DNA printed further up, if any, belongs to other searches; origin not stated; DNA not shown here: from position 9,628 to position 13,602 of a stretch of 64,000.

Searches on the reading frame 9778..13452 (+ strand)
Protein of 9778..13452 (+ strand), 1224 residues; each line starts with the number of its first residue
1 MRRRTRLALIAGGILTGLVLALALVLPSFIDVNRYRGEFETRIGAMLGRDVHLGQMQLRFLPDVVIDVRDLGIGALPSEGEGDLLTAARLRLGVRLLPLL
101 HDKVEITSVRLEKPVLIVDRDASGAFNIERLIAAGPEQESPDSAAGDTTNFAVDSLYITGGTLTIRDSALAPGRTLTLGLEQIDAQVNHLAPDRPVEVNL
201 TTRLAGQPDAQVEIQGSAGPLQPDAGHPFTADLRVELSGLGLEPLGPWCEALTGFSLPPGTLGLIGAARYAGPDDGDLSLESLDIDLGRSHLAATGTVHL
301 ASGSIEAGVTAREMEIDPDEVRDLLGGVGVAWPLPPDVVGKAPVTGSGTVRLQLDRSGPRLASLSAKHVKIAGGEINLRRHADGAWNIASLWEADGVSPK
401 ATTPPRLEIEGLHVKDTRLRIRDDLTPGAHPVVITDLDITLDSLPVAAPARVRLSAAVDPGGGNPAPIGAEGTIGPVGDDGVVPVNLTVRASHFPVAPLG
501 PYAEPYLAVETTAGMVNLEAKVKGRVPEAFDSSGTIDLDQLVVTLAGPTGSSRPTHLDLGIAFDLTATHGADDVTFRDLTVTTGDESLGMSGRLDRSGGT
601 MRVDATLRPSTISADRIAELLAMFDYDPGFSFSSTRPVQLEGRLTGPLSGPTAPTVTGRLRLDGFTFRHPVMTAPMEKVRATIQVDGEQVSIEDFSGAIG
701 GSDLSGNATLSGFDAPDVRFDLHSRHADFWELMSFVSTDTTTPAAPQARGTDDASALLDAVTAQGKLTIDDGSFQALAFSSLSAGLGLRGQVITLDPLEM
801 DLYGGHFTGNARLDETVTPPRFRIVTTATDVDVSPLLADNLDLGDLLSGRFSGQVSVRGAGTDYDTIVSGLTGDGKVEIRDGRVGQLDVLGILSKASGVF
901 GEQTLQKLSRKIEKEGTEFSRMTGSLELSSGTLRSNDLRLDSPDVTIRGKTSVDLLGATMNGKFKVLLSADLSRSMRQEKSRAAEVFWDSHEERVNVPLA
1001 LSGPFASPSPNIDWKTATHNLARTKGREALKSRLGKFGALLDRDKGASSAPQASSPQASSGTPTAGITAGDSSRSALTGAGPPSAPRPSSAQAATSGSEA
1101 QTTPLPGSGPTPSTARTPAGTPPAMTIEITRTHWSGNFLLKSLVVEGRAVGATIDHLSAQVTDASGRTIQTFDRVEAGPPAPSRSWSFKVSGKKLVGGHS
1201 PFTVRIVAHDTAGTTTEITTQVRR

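Call 38: search_protein_families(library=padloc, proteins=[window:9778-13452:+], max_evalue=1)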
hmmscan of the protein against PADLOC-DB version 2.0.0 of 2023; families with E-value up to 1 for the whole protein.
window:9778-13452:+ (1224 aa): 0 families

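Call 39: search_protein_families(library=pfam, proteins=[window:9778-13452:+], max_evalue=1)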
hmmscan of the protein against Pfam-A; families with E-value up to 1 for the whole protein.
window:9778-13452:+ (1224 aa): 3 families
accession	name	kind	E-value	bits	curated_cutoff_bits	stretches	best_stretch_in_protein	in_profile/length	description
PF05359.17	DUF748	-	3.5e-38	131.7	50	2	2-285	12-270/1037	Domain of Unknown Function (DUF748)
PF05170.20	AsmA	-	9.9e-34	117.6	29.8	2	695-938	356-607/607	AsmA family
PF13116.12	YhdP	-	9.8e-16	57.3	46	2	767-966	968-1170/1224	YhdP protein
